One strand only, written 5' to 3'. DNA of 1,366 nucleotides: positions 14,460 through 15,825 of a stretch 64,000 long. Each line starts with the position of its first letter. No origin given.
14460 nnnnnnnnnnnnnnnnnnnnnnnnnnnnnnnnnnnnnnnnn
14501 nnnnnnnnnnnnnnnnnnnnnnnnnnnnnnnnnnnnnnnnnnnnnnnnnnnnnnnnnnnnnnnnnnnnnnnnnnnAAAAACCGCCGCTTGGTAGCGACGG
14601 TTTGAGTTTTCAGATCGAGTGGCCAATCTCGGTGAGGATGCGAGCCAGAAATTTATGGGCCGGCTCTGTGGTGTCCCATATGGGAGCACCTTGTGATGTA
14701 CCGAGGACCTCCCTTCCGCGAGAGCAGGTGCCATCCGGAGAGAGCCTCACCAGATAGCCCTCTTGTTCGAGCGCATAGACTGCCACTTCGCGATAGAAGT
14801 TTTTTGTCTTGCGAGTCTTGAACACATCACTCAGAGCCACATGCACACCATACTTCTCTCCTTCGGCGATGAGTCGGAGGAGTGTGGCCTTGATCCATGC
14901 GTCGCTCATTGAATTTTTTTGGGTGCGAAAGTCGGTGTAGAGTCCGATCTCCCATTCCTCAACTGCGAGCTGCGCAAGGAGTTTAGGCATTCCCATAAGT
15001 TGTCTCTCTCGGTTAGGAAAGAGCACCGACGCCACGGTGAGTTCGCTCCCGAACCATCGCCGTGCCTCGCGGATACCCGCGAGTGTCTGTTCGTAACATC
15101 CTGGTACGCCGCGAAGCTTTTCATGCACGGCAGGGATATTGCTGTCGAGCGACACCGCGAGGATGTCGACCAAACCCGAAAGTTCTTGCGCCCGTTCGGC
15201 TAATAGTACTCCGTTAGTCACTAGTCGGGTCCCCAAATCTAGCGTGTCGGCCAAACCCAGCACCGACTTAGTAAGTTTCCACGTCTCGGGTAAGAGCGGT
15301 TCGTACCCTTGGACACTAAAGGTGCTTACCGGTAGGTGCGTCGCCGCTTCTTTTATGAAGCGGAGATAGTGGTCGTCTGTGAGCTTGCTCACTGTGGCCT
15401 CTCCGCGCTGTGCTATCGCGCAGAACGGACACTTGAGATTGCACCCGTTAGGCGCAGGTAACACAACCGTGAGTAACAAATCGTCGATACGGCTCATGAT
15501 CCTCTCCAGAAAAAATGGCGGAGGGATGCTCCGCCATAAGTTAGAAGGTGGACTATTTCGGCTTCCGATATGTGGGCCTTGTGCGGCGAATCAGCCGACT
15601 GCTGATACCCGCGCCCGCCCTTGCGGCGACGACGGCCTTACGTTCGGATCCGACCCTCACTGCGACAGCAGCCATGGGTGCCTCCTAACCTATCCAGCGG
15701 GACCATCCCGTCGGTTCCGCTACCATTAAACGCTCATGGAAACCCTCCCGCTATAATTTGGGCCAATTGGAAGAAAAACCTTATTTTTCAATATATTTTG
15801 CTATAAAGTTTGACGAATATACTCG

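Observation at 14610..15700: Basic 40-aa sORF and attenuator hairpin immediately upstream of a radical SAM enzyme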

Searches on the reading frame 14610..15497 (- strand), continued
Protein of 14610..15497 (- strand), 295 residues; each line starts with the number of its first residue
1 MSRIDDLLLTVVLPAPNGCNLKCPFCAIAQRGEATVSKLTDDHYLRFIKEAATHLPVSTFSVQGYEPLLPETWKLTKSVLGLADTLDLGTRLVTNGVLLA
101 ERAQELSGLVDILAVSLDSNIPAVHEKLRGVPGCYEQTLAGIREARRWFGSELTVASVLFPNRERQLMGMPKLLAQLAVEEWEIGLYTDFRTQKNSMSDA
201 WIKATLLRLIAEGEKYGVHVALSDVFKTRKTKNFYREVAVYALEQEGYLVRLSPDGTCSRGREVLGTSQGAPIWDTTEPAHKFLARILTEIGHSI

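Call 34: find_encoding_contigs(protein=P0007, flank=3000, max_places=1)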
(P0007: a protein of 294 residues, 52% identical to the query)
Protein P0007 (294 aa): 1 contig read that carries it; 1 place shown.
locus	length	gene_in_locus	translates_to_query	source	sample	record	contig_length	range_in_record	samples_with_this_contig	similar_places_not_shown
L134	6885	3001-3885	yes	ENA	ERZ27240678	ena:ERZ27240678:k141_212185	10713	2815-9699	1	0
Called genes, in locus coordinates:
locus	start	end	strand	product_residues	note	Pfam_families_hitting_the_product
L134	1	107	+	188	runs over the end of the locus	PF00293:NUDIX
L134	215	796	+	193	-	-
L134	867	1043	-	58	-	-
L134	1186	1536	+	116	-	-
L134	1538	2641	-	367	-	PF01978:TrmB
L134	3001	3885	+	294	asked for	PF04055:Radical_SAM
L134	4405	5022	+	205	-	PF00561:Abhydrolase_1 (faint)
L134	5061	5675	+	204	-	PF04542:Sigma70_r2, PF08281:Sigma70_r4_2, PF04545:Sigma70_r4 (weak)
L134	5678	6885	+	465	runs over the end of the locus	PF18915:DUF5667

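Call 35: find_encoding_contigs(protein=P0009, flank=3000, max_places=1)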
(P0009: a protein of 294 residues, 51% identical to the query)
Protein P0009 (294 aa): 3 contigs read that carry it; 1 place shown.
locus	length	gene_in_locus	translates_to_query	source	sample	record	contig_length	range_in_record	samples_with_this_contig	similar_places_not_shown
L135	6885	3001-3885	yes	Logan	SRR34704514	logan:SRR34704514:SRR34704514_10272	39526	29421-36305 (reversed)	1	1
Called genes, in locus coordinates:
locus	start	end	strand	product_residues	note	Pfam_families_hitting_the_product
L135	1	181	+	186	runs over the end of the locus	PF00510:COX3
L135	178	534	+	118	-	PF03626:COX4_pro (weak)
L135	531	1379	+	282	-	PF01040:UbiA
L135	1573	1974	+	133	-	PF00293:NUDIX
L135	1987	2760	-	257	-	PF01978:TrmB (faint)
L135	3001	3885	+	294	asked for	PF04055:Radical_SAM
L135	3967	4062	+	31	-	-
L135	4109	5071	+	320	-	PF01636:APH (weak)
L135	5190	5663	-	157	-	-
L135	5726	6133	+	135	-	PF06103:DUF948 (weak), PF07889:DUF1664 (weak)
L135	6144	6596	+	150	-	PF01741:MscL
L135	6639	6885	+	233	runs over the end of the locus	PF13462:Thioredoxin_4, PF01323:DSBA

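Call 50: search_protein_families(library=pfam, proteins=[L015:1183-2478:+, L021:1389-2825:+, L064:1340-2635:+], max_evalue=1)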
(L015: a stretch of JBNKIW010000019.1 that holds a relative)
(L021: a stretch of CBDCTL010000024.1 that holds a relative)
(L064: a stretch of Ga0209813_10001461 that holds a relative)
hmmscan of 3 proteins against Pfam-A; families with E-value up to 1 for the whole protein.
L015:1183-2478:+ (431 aa): 0 families

L021:1389-2825:+ (478 aa): 0 families

L064:1340-2635:+ (431 aa): 0 families
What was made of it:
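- Tried and rejected: The 435-aa protein has no Pfam domain (call 50).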

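Call 53: predict_structure(alignment_id=A1)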
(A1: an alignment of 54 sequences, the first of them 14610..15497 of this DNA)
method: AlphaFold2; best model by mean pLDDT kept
length: 295 residues; sequences in the alignment: 54
mean_pLDDT: 93.4   pTM: 0.91
mean pLDDT of the five models: 93.4, 93.2, 91.8, 91.6, 90.9
residues with pLDDT >= 90: 247; 70-90: 35; 50-70: 13; < 50: 0
segments of 3 or more residues with pLDDT < 50: none
pLDDT, mean of each block of 10 residues (from residue 1): 90 95 93 90 99 97 94 98 98 98 97 98 98 98 98 97 96 99 94 84 95 98 79 69 76 97 91 98 98 92
secondary structure, 60 per line:
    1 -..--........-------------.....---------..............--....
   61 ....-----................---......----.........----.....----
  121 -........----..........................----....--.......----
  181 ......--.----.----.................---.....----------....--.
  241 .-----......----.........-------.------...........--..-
elements in order: E6-13 H27-31 H41-54 E57-64 H70-85 E89-94 H99-107 E112-116 H122-129 H134-152 E153-159 H164-167 H170-176 E181-186 H199-215 E219-223 H234-237 E247-252 E257-260 H261-265 H280-290
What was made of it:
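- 14610..15497 (-): Radical-SAM enzyme of 295 aa: a compact single domain with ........, five Cys in total, no SPASM domain and no RRE. The AlphaFold2 model has pLDDT 93.4 (call 53).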

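Call 55: fold_search(model_id=the predicted structure, library=pdb)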
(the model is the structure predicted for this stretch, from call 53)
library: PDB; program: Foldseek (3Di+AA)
matches with E <= 10: 1907; with E <= 0.001: 159
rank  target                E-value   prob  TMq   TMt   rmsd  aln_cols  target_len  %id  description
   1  7vob                  1.6e-11  1.00  0.63  0.57   6.0       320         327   18  The crystal structure of a Radical SAM Enzyme BlsE involved in the Biosynthesis of Blasticidin S (released 2022-05-04)
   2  5v1t_A                6.0e-11  1.00  0.68  0.47   5.4       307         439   16  Crystal structure of Streptococcus suis SuiB bound to precursor peptide SuiA (released 2017-08-30)
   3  5v1q_A                9.0e-11  1.00  0.62  0.44   5.6       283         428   13  Crystal structure of Streptococcus suis SuiB (released 2017-08-30)
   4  5v1s_A                2.5e-10  1.00  0.63  0.45   5.3       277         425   13  Crystal structure of Streptococcus suis SuiB bound to S-adenosylmethionine (released 2017-08-30)
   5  5v1q_B                3.6e-10  1.00  0.61  0.42   5.4       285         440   16  Crystal structure of Streptococcus suis SuiB (released 2017-08-30)
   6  5v1s_B                8.7e-10  1.00  0.59  0.42   5.5       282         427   14  Crystal structure of Streptococcus suis SuiB bound to S-adenosylmethionine (released 2017-08-30)
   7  8hzv_C                1.0e-09  1.00  0.63  0.42   5.7       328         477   18  The crystal structure of a Radical SAM Enzyme DesII (released 2024-07-10)
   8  8hzv_B                1.6e-09  1.00  0.59  0.39   5.8       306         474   17  The crystal structure of a Radical SAM Enzyme DesII (released 2024-07-10)
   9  8hzy_A                1.6e-09  1.00  0.59  0.40   6.6       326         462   17  The crystal structure of a Radical SAM Enzyme DesII (released 2024-07-10)
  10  8hzv_A                2.0e-09  1.00  0.64  0.42   5.7       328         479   18  The crystal structure of a Radical SAM Enzyme DesII (released 2024-07-10)
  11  6efn                  2.6e-09  1.00  0.66  0.52   6.6       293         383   18  Structure of a RiPP maturase, SkfB (released 2018-10-24)
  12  9dfw_B                3.4e-09  1.00  0.63  0.63   6.9       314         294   17  X-ray crystal structure of an engineered Viperin-like enzyme from T. virens with bound CTP and SAM (released 2025-02-12)
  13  9dfn                  3.4e-09  1.00  0.62  0.64   8.5       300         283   15  X-ray crystal structure of the second viperin-like enzyme from Trichoderma virens with bound CTP and SAM (released 2025-02-19)
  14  9dgw_B                3.7e-09  1.00  0.62  0.65   7.1       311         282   17  X-ray crystal structure of the Viperin-like enzyme from T. virens with bound CTP and SAM (released 2025-02-12)
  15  9dgw_C                3.9e-09  1.00  0.63  0.67   7.3       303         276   17  X-ray crystal structure of the Viperin-like enzyme from T. virens with bound CTP and SAM (released 2025-02-12)
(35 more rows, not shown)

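Call 68: predict_structure(alignment_id=A5)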
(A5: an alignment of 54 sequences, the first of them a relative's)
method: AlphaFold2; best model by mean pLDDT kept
length: 317 residues; sequences in the alignment: 54
mean_pLDDT: 90.8   pTM: 0.89
mean pLDDT of the five models: 90.8, 90.3, 89.5, 89.3, 89.0
residues with pLDDT >= 90: 234; 70-90: 57; 50-70: 25; < 50: 1
segments of 3 or more residues with pLDDT < 50: none
pLDDT, mean of each block of 10 residues (from residue 1): 86 93 90 90 98 97 91 96 95 97 91 95 98 98 98 96 95 98 95 70 86 97 82 58 71 96 87 91 98 94 93 83
secondary structure, 60 per line:
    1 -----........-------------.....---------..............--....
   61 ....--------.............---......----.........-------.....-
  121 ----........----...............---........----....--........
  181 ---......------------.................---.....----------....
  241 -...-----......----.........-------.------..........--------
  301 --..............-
elements in order: E6-13 H27-31 H41-54 E57-64 H73-85 E89-94 H99-107 E115-119 H125-132 H137-151 E155-162 H167-170 H173-180 E184-189 H202-218 E222-226 H237-240 E242-244 E250-255 E260-263 H264-268 H283-292 H303-316

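Call 76: find_encoding_contigs(protein=P0003, flank=1500, max_places=1)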
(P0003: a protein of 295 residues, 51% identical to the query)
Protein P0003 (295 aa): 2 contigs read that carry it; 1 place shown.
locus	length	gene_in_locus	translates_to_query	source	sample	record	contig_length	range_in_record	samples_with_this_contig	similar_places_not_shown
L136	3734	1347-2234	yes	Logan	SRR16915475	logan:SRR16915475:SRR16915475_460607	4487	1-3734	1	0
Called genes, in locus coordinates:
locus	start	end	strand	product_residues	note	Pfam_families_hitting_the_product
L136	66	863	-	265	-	PF01978:TrmB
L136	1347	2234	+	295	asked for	PF04055:Radical_SAM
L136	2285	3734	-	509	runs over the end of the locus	PF12072:RNase_Y_N, PF00013:KH_1 (weak), PF08668:HDOD (faint), PF01966:HD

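Call 77: find_encoding_contigs(protein=P0008, flank=1500, max_places=1)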
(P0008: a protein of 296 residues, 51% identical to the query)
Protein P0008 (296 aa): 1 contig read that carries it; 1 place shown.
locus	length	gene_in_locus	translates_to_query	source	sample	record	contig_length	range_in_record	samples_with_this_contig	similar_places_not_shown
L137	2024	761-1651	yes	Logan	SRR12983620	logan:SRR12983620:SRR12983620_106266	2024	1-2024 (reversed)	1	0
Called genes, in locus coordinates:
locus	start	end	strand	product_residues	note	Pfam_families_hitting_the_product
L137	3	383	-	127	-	?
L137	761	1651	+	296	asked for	PF04055:Radical_SAM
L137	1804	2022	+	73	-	?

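Call 82: search_dna_similar(query=window:14610-15497:-, collection=plasmids, mode=protein, max_evalue=0.00001, max_rows=10)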
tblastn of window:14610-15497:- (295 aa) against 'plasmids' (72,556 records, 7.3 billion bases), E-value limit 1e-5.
Records with a match: 8; places in all: 8; records where one place covers at least 80% of the query: 0.
Best place of each record, by identity: <60% 8.
By first word of the organism name: Bacillus 3; Clostridium 2; Streptantibioticus 2; Rhodococcus 1.
By predicted mobility (MOB-suite, as given by PLSDB): non-mobilizable 4; mobilizable 3; conjugative 1.
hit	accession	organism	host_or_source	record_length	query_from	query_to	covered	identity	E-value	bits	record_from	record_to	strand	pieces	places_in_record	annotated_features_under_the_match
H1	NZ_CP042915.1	Rhodococcus qingshengii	Eruca vesicaria subsp. sativa,whole ...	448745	17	204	64%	27.9%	1e-5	54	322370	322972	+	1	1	radical SAM protein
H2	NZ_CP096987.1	Clostridium felsineum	whole organism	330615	13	144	45%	33.8%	1e-6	57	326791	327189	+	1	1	radical SAM protein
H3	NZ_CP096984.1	Clostridium felsineum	whole organism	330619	13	144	45%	33.8%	1e-6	57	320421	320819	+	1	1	radical SAM protein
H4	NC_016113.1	Streptantibioticus cattleyicolor NRRL 8057 = DSM 46488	-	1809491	1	143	48%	29.7%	2e-7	59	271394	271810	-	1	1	none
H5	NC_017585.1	Streptantibioticus cattleyicolor NRRL 8057 = DSM 46488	-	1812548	1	143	48%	29.7%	2e-7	59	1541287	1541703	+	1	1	none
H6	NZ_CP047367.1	Bacillus nitratireducens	Solanum lycopersicum L.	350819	11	148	47%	25.0%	1e-6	57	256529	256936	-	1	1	radical SAM protein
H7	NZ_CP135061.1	Bacillus cereus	Plant,cell culture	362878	11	148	47%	25.0%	1e-6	57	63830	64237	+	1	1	radical SAM protein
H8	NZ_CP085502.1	Bacillus cereus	black pepper plant,cell culture,root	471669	11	148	47%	25.0%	1e-6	57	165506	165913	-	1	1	radical SAM protein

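Call 83: search_dna_similar(query=window:14610-15497:-, collection=phages, mode=protein, max_evalue=0.00001, max_rows=10)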
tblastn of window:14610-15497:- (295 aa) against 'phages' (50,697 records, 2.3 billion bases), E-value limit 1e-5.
Records with a match: 1; places in all: 1; records where one place covers at least 80% of the query: 0.
Best place of each record, by identity: <60% 1.
By first word of the organism name: Bacteriophage 1.
By host as written in the record: - 1.
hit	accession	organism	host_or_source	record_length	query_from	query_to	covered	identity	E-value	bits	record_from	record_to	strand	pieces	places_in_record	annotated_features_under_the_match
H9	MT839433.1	Bacteriophage sp.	human fecal samples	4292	19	142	42%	32.1%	7e-7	56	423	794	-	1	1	record has no annotation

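Call 87: find_related_loci(query=A1, collection=viral_contigs, flank=3000)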
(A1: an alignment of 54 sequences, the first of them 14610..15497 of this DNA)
Query A1 (295 aa) in viral_contigs; peptide patterns used: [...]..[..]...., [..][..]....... (x = any residue, [..] = any of these).
57 stretches matched a pattern, but none encodes a relative of the query by tblastn (E <= 1e-3).
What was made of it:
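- Tried and rejected: No family members were found in plasmids, phages or viral contigs (calls 82, 83, 87).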

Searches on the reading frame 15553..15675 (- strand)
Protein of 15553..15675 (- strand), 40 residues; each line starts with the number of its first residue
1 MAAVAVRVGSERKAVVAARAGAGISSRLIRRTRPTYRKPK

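Call 5: search_protein_families(library=pfam, proteins=[window:15553-15675:-], max_evalue=0.1)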
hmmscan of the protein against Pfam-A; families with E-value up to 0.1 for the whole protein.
window:15553-15675:- (40 aa): 0 families

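Call 6: search_protein_families(library=ncbifam, proteins=[window:15553-15675:-], max_evalue=1)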
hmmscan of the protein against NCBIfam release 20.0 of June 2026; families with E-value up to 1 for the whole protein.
window:15553-15675:- (40 aa): 0 families

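Call 7: search_protein_families(library=padloc, proteins=[window:15553-15675:-], max_evalue=1)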
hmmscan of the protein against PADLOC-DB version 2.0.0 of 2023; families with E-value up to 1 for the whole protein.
window:15553-15675:- (40 aa): 0 families

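Call 57: find_homologous_proteins(query=A4, max_evalue=10)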
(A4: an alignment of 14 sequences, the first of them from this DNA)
Query A4 (14 sequences) (40 aa, profile of the alignment): 3 proteins with E <= 10 among 1829 candidates.
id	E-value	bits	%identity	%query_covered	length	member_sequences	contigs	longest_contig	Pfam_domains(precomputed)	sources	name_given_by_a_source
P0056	1.5e-4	39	-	-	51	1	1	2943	-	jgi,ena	-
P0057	9.4e-3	33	-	-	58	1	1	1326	-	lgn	-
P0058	3.4e+0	25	-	-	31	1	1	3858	-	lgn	-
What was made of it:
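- Only three family members are found among 5.8 billion proteins (call 57).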
